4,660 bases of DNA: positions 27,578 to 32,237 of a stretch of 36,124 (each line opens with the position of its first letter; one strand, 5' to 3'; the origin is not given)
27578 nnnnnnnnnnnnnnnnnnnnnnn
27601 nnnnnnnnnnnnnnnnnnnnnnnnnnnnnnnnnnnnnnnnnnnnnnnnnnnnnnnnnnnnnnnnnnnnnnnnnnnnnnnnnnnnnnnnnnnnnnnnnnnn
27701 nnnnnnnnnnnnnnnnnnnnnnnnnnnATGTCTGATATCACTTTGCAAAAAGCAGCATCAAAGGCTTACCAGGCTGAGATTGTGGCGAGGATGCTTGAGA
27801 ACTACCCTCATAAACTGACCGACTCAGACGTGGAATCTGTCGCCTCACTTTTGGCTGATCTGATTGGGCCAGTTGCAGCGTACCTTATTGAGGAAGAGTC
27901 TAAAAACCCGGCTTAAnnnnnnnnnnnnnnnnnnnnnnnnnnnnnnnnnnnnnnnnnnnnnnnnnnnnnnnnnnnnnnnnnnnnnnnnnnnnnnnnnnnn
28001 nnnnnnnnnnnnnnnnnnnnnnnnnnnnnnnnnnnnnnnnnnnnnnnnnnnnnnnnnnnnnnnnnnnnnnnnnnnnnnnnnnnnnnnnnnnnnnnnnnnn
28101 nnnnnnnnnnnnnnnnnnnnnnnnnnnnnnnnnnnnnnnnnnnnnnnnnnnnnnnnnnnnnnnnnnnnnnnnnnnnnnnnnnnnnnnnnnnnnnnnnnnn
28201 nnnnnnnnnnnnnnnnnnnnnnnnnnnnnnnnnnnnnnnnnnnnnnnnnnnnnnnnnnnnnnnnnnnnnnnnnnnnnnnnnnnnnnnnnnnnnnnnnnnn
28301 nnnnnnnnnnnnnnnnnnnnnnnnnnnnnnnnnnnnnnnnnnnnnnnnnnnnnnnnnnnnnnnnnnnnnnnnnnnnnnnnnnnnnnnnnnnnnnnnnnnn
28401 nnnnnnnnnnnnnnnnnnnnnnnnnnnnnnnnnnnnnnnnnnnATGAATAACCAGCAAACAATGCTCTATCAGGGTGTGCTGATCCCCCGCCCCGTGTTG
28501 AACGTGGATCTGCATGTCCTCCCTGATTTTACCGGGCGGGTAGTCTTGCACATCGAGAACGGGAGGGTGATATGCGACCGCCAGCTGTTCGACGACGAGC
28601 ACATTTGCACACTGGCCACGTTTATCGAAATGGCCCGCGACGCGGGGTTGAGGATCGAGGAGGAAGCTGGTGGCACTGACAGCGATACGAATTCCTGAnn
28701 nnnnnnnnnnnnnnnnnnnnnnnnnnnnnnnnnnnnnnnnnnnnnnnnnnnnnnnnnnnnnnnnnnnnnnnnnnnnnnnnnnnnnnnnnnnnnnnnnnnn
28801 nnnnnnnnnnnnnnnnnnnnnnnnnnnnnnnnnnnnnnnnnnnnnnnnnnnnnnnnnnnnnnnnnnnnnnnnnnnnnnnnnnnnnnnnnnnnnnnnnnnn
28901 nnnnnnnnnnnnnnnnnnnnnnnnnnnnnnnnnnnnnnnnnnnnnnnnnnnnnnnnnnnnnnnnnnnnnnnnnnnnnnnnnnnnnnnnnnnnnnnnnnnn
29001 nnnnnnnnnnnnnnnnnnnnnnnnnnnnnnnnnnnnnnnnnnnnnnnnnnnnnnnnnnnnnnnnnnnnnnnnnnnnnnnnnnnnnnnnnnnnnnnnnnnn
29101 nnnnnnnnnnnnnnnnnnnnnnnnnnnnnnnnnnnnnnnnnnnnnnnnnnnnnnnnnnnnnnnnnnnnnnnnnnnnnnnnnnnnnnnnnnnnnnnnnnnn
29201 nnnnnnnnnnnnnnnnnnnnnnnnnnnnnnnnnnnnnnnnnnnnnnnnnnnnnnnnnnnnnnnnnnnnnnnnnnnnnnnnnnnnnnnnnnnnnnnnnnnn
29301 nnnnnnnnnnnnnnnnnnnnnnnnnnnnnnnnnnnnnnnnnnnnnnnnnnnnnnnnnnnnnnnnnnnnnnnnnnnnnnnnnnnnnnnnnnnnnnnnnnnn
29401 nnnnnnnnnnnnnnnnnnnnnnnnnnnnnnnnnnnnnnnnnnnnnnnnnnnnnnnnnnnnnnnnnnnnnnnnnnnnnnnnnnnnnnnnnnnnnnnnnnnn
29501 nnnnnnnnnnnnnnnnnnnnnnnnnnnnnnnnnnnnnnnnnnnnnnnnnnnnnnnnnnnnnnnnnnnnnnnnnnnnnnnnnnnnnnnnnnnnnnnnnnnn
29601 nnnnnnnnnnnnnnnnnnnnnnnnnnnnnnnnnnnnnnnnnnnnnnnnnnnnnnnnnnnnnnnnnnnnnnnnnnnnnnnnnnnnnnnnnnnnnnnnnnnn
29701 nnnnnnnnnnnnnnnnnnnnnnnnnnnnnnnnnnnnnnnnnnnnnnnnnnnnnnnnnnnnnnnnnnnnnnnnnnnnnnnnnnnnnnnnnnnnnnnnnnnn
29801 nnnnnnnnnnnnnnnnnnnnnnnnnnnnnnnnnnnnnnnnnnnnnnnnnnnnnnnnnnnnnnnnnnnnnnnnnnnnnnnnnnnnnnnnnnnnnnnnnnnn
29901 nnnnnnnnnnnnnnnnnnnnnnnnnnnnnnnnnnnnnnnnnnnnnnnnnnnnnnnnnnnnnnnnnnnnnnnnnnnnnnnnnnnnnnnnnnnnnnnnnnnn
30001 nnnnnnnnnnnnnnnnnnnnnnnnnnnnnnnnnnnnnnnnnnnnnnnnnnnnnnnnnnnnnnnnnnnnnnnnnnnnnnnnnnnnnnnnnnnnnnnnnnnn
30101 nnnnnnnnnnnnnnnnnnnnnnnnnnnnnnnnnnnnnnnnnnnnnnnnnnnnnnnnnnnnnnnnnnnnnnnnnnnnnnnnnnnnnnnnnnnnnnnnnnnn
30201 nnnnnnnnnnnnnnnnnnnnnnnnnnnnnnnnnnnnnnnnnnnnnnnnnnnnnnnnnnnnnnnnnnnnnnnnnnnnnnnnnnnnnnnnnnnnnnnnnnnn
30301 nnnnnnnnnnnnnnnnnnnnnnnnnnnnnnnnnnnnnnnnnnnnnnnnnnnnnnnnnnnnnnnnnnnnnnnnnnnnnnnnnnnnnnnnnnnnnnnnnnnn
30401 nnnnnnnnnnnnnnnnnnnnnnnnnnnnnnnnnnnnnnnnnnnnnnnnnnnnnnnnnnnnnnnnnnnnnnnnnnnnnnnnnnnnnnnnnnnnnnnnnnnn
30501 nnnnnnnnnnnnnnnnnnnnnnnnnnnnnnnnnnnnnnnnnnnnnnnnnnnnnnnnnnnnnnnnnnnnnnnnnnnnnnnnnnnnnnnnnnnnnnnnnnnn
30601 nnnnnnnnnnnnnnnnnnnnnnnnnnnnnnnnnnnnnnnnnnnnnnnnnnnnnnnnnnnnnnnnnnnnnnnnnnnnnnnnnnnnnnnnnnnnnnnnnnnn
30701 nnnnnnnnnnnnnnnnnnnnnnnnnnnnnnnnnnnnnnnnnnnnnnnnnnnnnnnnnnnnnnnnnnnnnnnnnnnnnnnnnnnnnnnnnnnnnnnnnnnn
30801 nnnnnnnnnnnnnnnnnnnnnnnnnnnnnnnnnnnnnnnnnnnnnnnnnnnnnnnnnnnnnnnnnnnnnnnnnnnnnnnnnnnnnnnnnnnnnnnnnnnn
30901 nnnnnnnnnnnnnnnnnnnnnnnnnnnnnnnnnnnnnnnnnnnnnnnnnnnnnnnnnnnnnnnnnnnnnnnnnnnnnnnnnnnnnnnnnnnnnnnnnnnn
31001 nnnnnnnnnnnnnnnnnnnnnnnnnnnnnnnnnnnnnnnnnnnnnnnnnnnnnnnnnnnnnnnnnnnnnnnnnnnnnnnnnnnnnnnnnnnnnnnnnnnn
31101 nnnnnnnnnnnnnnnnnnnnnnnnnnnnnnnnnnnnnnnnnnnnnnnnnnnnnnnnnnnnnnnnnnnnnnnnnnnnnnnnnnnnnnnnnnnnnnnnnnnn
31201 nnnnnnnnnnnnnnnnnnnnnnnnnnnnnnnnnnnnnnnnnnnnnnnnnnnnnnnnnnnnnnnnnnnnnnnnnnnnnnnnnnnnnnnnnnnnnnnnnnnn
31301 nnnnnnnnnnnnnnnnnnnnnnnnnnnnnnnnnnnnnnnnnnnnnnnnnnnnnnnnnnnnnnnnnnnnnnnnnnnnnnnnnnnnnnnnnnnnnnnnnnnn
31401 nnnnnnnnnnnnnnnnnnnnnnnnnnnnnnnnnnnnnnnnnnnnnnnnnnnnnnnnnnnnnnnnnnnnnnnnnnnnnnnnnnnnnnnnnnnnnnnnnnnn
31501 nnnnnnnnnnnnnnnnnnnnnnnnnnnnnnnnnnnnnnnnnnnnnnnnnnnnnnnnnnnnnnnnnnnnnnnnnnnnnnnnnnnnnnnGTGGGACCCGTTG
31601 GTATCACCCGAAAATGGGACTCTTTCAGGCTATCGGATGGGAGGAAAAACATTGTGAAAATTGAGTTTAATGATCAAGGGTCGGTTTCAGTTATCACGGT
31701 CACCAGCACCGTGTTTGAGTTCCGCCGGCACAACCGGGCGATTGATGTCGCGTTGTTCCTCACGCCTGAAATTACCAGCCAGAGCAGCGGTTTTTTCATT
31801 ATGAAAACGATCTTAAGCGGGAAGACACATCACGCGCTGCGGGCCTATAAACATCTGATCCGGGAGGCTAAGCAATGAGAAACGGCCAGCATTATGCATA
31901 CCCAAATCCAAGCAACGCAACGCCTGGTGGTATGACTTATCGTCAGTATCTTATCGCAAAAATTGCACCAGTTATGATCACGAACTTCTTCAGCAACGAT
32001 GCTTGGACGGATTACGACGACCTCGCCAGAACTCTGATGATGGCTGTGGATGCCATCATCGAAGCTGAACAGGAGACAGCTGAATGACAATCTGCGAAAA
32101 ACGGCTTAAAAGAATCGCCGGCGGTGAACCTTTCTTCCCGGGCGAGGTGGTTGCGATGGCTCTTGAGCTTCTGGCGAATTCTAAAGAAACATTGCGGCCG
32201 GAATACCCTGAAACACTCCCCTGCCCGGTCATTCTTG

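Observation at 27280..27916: AT-rich two-gene operon at the cI/pL immunity hotspot, preceded by an inverted copy of an OR operator motif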

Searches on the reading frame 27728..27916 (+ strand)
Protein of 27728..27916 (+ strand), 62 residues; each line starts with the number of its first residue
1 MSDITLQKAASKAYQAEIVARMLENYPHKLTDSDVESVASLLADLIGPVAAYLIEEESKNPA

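Call 8: search_protein_families(library=pfam, proteins=[window:27728-27916:+], max_evalue=1)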
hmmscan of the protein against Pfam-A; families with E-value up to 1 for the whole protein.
window:27728-27916:+ (62 aa): 1 family
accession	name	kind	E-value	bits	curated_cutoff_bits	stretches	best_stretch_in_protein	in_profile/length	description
PF04957.18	RMF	-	0.19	12.3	27.9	1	5-32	8-33/53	Ribosome modulation factor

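Call 9: search_protein_families(library=phrogs, proteins=[window:27728-27916:+], max_evalue=1)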
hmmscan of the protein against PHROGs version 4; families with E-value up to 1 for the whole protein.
window:27728-27916:+ (62 aa): 2 families
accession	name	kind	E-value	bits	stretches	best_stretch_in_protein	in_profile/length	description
phrog_1478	-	unknown function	2.7e-35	121.1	1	1-61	1-61/63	-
phrog_30135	-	unknown function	0.066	14.5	1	13-46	23-57/65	-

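Call 10: search_protein_families(library=padloc, proteins=[window:27728-27916:+], max_evalue=1)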
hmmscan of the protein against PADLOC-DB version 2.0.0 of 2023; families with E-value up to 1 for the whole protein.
window:27728-27916:+ (62 aa): 0 families

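Call 16: find_homologous_proteins(query=window:27728-27916:+)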
Query window:27728-27916:+ (62 aa): 24 proteins with E <= 0.001 among 24 candidates.
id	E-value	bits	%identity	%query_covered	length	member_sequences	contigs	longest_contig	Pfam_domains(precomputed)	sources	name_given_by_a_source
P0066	9.8e-29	115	95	100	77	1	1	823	-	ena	-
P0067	3.5e-28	113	95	100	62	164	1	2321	-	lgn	-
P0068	1.9e-27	111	90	100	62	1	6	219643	-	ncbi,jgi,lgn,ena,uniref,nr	ncbi:hypothetical protein CHU32_13810 [Superficieibacter electus]|uniref:Uncharacterized protein n=1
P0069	4.1e-27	110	89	100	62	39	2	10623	-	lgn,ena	-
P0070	2.3e-26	107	87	100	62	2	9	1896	-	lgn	-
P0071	4.2e-26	106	89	100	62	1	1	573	-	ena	-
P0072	8.4e-26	106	87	100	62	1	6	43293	-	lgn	-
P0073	1.4e-25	105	89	100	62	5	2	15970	-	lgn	-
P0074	1.6e-25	105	89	100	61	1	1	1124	-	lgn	-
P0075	1.7e-25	105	92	95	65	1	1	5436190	-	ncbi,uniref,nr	ncbi:hypothetical protein [Klebsiella pneumoniae]|uniref:hypothetical protein n=1 Tax=Klebsiella pne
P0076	3.6e-25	104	98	89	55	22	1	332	-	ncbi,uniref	ncbi:hypothetical protein, partial [Klebsiella pneumoniae]|uniref:hypothetical protein n=1 Tax=Klebs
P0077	4.3e-25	103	85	100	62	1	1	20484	-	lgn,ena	-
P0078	6.6e-25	103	89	100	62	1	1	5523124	-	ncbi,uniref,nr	ncbi:hypothetical protein IE987_13700 [Klebsiella pneumoniae]|uniref:Uncharacterized protein n=1 Tax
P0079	1.3e-23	99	87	97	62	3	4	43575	-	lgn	-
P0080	2.7e-22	95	100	79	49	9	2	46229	-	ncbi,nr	ncbi:TPA: hypothetical protein ACYE79_005054, partial [Klebsiella pneumoniae]|nr:hypothetical protei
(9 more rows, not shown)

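Call 30: find_homologous_proteins(query=A3)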
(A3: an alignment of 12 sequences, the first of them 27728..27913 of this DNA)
Query A3 (12 sequences) (62 aa, profile of the alignment): 85 proteins with E <= 0.001 among 197 candidates.
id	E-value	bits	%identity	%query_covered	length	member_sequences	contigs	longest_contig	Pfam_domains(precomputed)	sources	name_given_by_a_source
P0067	5.2e-34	134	95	100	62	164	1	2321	-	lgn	-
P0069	6.0e-34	133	89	100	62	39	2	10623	-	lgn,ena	-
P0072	1.9e-33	132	87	100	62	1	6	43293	-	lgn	-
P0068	3.1e-33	131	90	100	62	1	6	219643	-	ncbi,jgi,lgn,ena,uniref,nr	ncbi:hypothetical protein CHU32_13810 [Superficieibacter electus]|uniref:Uncharacterized protein n=1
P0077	8.1e-33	130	85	100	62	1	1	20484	-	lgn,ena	-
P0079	9.5e-33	130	87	97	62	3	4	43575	-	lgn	-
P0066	1.1e-32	129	95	100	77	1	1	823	-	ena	-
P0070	2.4e-32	128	87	100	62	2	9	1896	-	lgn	-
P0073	1.3e-31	126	89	100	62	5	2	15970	-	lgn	-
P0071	2.3e-31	125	89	100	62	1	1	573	-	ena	-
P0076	1.2e-30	123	98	89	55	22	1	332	-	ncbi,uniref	ncbi:hypothetical protein, partial [Klebsiella pneumoniae]|uniref:hypothetical protein n=1 Tax=Klebs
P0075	2.3e-30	122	92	95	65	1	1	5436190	-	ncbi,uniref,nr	ncbi:hypothetical protein [Klebsiella pneumoniae]|uniref:hypothetical protein n=1 Tax=Klebsiella pne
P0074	5.5e-30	121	89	100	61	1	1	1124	-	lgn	-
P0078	9.2e-29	117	89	100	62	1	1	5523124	-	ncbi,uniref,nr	ncbi:hypothetical protein IE987_13700 [Klebsiella pneumoniae]|uniref:Uncharacterized protein n=1 Tax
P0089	1.0e-28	117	54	90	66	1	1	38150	-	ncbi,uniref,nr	ncbi:hypothetical protein FDX19_12590 [Citrobacter sp. wls619]|uniref:hypothetical protein n=1 Tax=C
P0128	9.5e-24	101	65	89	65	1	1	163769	-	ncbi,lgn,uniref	ncbi:hypothetical protein [Pectobacterium sp. CHL-2024]|uniref:hypothetical protein n=1 Tax=Pectobac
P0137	1.1e-20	91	54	87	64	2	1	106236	-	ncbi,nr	ncbi:hypothetical protein KZ793_01775 [Photorhabdus sp. UCH-936]|nr:hypothetical protein [Photorhabd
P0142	1.3e-17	81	45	94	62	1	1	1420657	-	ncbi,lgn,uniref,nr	ncbi:hypothetical protein [Erwinia rhapontici]|uniref:hypothetical protein n=1 Tax=Erwinia rhapontic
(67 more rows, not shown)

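Call 33: find_encoding_contigs(protein=P0137, flank=4000, max_places=2)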
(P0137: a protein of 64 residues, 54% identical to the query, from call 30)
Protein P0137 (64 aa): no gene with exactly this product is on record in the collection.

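Call 34: find_encoding_contigs(protein=P0142, flank=4000, max_places=2)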
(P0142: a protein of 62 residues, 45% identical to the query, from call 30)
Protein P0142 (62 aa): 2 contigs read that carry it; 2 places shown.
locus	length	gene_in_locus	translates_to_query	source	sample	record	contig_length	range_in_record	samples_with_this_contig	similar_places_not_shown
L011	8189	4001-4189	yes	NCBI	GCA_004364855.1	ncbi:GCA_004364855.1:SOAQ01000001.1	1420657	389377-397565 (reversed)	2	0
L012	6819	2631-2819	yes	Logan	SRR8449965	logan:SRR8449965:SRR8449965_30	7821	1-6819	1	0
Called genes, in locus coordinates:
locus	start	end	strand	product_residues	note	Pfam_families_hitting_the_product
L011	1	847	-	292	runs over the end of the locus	PF00308:Bac_DnaA (weak), PF01695:IstB_IS21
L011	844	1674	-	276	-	PF13730:HTH_36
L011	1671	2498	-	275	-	PF02498:Bro-N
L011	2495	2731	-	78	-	PF12844:HTH_19 (weak), PF13560:HTH_31 (weak), PF01381:HTH_3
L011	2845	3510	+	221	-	PF13560:HTH_31 (weak), PF01381:HTH_3, PF00717:Peptidase_S24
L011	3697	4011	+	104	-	-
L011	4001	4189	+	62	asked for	-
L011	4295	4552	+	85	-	-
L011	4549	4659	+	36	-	-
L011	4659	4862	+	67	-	-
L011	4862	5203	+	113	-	-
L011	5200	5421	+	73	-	PF24732:ParE_like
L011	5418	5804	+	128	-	-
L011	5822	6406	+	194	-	-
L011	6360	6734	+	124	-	-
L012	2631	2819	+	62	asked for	-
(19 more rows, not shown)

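Call 35: find_encoding_contigs(protein=P0128, flank=4000, max_places=2)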
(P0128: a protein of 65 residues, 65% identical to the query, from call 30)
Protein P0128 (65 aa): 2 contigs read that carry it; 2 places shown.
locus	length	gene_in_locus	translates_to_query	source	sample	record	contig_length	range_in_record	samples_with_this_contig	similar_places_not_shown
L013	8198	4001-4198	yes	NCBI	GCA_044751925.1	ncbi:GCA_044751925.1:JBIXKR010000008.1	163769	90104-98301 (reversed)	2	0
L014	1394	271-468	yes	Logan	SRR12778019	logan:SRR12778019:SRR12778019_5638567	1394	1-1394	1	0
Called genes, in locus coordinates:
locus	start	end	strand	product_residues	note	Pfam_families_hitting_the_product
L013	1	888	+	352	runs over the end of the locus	PF19924:DUF6387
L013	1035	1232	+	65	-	PF05930:Phage_AlpA, PF12728:HTH_17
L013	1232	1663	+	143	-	-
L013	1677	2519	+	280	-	PF08346:AntA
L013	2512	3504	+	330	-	-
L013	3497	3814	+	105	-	-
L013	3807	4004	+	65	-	-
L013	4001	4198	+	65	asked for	-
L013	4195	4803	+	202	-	-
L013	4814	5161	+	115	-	-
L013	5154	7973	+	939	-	PF08273:Zn_Ribbon_Prim, PF13362:Toprim_3, PF06048:DUF927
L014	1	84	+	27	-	?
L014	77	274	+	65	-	-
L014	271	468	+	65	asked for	-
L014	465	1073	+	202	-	-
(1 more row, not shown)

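Call 40: search_solved_structures(query=A4, max_evalue=10)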
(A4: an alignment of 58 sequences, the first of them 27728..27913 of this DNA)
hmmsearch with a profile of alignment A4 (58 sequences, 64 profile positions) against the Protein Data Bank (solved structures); distinct sequences matched with E-value up to 10: 3.
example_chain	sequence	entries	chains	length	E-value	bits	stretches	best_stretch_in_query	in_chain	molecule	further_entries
8uf3_A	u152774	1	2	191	1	12.5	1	23-46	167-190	Cytochrome C4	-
7unf_a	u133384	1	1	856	1.8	11.8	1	15-49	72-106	V-type proton ATPase 116 kDa subunit a 4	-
9det_a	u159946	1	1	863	1.8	11.8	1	15-49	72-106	V-type proton ATPase 116 kDa subunit a 4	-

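Call 41: predict_structure(alignment_id=A4)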
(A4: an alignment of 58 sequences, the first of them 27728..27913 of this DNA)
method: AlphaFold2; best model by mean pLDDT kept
length: 62 residues; sequences in the alignment: 58
mean_pLDDT: 91.4   pTM: 0.73
mean pLDDT of the five models: 91.4, 89.8, 89.7, 89.6, 89.1
residues with pLDDT >= 90: 47; 70-90: 12; 50-70: 3; < 50: 0
segments of 3 or more residues with pLDDT < 50: none
pLDDT, mean of each block of 10 residues (from residue 1): 86 97 88 94 97 91 68
secondary structure, 60 per line:
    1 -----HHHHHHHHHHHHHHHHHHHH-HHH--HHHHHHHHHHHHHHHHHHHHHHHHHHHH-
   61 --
elements in order: H6-25 H32-59

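Call 45: fold_search(model_id=the predicted structure, library=pdb)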
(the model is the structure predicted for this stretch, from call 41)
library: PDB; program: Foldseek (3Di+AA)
matches with E <= 10: 84; with E <= 0.001: 0
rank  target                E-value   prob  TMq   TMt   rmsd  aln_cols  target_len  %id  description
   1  3txs_C                1.5e+00  0.28  0.46  0.35   4.4        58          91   24  Crystal Structure of phage 44RR small terminase gp16 (released 2011-12-28)
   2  3txq_A                1.7e+00  0.25  0.45  0.36   4.5        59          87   24  Crystal Structure of phage 44RR small terminase gp16 (released 2011-12-28)
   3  3txs_A                2.2e+00  0.21  0.45  0.35   3.9        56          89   23  Crystal Structure of phage 44RR small terminase gp16 (released 2011-12-28)
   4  1zlj_A                2.2e+00  0.11  0.30  0.27   8.2        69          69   17  Crystal Structure of the Mycobacterium tuberculosis Hypoxic Response Regulator DosR C-terminal Domain (released 2006-01-31)
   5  7mq2_C                2.3e+00  0.57  0.63  0.62   2.6        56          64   16  C9A Streptococcus pneumoniae CstR in the reduced state, space group P21 (released 2022-03-09)
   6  3txs_B                2.3e+00  0.21  0.46  0.35   3.9        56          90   23  Crystal Structure of phage 44RR small terminase gp16 (released 2011-12-28)
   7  5j73_C                2.6e+00  0.47  0.60  0.52   2.3        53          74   13  De novo design of protein homo-oligomers with modular hydrogen bond network-mediated specificity (released 2016-05-25)
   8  5j0k_B                2.8e+00  0.54  0.64  0.56   3.6        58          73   22  De novo design of protein homo-oligomers with modular hydrogen bond network-mediated specificity (released 2016-05-25)
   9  7upq_B                3.0e+00  0.38  0.59  0.51   2.5        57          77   14  Crystal structure of designed heterotrimeric assembly DHT03_1arm_A21/B/C (released 2022-12-14)
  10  6rfv_A                3.2e+00  0.66  0.66  0.20   1.5        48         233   14  Revisiting pH-gated conformational switch. Complex HK853-RR468 pH 7 (released 2020-02-19)
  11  4afl_B                3.4e+00  0.72  0.75  0.49   1.3        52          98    8  The crystal structure of the ING4 dimerization domain reveals the functional organization of the ING family of chromat (released 2012-02-22)
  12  6rh7_B                3.6e+00  0.63  0.68  0.20   1.5        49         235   14  Revisiting pH-gated conformational switch. Complex HK853 mutant H260A -RR468 mutant D53A pH 7.5 (released 2020-02-19)
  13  3l9f_A                4.1e+00  0.47  0.68  0.27   2.5        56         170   20  The Crystal Structure of smu.1604c from Streptococcus mutans UA159 (released 2011-01-05)
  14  9rgx_A                4.1e+00  0.28  0.57  0.40   3.4        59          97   20  X-ray crystal structure of a de novo designed single-chain antiparallel 3-helix coiled-coil bundle, sc-apCC3-ACW (released 2025-09-03)
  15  8szz_0                4.4e+00  0.21  0.52  0.47   3.1        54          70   17  CryoEM Structure of Computationally Designed Nanocage O32-ZL4 (released 2023-11-01)
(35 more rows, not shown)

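Call 48: find_related_loci(query=A4, collection=viral_contigs, flank=3000)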
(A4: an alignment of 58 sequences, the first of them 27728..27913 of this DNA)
Query A4 (62 aa) in viral_contigs; peptide patterns used: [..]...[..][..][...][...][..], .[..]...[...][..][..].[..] (x = any residue, [..] = any of these).
139 stretches matched a pattern; 94 encode a relative of the query (tblastn E <= 1e-3); the best 80 are kept; 80 distinct loci.
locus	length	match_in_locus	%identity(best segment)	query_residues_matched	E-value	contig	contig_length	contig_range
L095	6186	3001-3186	100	1-62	6e-37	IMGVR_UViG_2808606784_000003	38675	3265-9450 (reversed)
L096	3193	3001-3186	100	1-62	6e-37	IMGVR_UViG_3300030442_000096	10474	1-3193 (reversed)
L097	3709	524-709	100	1-62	6e-37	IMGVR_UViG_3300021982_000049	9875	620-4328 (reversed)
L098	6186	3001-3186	100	1-62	6e-37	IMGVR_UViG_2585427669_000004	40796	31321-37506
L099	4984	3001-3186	100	1-62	6e-37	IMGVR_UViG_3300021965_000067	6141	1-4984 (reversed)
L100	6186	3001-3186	98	1-62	1e-36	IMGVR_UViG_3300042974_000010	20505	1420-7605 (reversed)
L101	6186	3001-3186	98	1-62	1e-36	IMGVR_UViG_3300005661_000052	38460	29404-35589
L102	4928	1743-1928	98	1-62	1e-36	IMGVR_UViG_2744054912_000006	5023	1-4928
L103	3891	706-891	98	1-62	1e-36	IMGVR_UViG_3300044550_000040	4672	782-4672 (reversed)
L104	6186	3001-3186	98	1-62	1e-36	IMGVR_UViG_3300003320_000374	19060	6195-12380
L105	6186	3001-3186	98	1-62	3e-36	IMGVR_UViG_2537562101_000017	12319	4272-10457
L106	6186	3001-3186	97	1-62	7e-36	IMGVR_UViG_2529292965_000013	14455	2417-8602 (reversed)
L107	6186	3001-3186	97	1-62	1e-35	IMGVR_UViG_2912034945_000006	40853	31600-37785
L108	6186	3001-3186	95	1-62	2e-35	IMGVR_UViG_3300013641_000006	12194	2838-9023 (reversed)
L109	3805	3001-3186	97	1-62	2e-35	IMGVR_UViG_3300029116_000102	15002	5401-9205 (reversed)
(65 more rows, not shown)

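Call 49: search_protein_families(library=ncbifam, proteins=[window:27728-27916:+], max_evalue=1)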
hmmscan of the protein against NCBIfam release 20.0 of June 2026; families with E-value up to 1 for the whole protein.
window:27728-27916:+ (62 aa): 2 families
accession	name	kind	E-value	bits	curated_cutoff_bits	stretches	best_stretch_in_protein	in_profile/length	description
NF052246.1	SorB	equivalog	0.054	13.6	93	1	11-44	45-78/80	SorB family sulfite dehydrogenase c-type cytochrome subunit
NF040745.1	accessory_GlmL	equivalog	0.16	10.7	475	1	3-46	81-122/459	methylaspartate mutase accessory protein GlmL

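Call 74: search_dna_similar(query=window:27728-27913:+, collection=phages, mode=protein, max_rows=40, max_evalue=0.001)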
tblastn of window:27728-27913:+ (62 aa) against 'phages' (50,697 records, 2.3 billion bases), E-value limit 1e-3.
Records with a match: 5; places in all: 5; records where one place covers at least 80% of the query: 5.
Best place of each record, by identity: >=99% 4; <60% 1.
By first word of the organism name: Klebsiella 4; Salmonella 1.
By host as written in the record: Klebsiella pneumoniae 2; Klebsiella pneumoniae ST512-KPC3 1; Klebsiella sp. 1; Salmonella typhimurium LT2 1.
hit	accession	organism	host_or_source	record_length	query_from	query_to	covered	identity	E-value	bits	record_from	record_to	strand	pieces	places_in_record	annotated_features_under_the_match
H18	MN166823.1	Klebsiella phage ST512-KPC3phi13.5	Klebsiella pneumoniae ST512-KPC3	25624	1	62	100%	100.0%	2e-33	124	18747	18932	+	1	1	hypothetical protein (x2)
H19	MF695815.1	Klebsiella phage KPP5665-2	Klebsiella pneumoniae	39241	1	62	100%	100.0%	2e-33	124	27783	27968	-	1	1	hypothetical protein | recombination-related exonuclease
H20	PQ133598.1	Klebsiella phage P18-100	Klebsiella pneumoniae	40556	1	62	100%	100.0%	2e-33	124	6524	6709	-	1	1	hypothetical protein (x2)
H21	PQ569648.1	Klebsiella phage P12620-1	Klebsiella sp.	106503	1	62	100%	100.0%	2e-33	124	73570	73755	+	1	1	none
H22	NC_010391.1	Salmonella phage Fels-1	Salmonella typhimurium LT2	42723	1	58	94%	46.6%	8e-10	57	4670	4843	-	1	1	hypothetical protein (x2)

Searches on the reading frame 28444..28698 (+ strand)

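Call 8: search_protein_families(library=pfam, proteins=[window:28444-28698:+], max_evalue=1)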
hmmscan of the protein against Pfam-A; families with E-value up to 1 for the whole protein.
window:28444-28698:+ (84 aa): 0 families

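Call 9: search_protein_families(library=phrogs, proteins=[window:28444-28698:+], max_evalue=1)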
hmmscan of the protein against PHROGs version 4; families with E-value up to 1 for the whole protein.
window:28444-28698:+ (84 aa): 3 families
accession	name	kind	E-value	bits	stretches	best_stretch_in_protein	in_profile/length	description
phrog_340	-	unknown function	8.9e-33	113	1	7-84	2-79/85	-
phrog_37422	-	unknown function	0.002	19.3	1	51-82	18-49/56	-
phrog_4792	-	transcription regulation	0.047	14.3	1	14-69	183-236/268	anti-repressor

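Call 10: search_protein_families(library=padloc, proteins=[window:28444-28698:+], max_evalue=1)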
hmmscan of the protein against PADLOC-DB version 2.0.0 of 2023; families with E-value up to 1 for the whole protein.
window:28444-28698:+ (84 aa): 0 families

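Call 49: search_protein_families(library=ncbifam, proteins=[window:28444-28698:+], max_evalue=1)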
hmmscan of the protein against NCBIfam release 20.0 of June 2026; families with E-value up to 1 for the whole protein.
window:28444-28698:+ (84 aa): 0 families

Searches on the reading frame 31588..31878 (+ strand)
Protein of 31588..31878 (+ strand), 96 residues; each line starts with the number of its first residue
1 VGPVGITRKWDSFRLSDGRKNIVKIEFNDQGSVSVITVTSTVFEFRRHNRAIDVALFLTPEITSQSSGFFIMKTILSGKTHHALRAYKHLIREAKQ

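Call 80: search_protein_families(library=phrogs, proteins=[window:31588-31878:+], max_evalue=0.00001)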
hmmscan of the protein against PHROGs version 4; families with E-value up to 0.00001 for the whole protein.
window:31588-31878:+ (96 aa): 2 families
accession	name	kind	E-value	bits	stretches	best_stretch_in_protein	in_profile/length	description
phrog_1001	-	unknown function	1.5e-39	134.8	1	23-96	1-74/75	-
phrog_29320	-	unknown function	6.9e-09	36.7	1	20-94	47-121/136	-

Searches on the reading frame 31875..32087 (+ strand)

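Call 80: search_protein_families(library=phrogs, proteins=[window:31875-32087:+], max_evalue=0.00001)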
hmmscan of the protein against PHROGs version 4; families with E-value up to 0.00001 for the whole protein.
window:31875-32087:+ (70 aa): 1 family
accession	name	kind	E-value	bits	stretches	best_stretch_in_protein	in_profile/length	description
phrog_2728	-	unknown function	1e-52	176.9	1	1-70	1-70/70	-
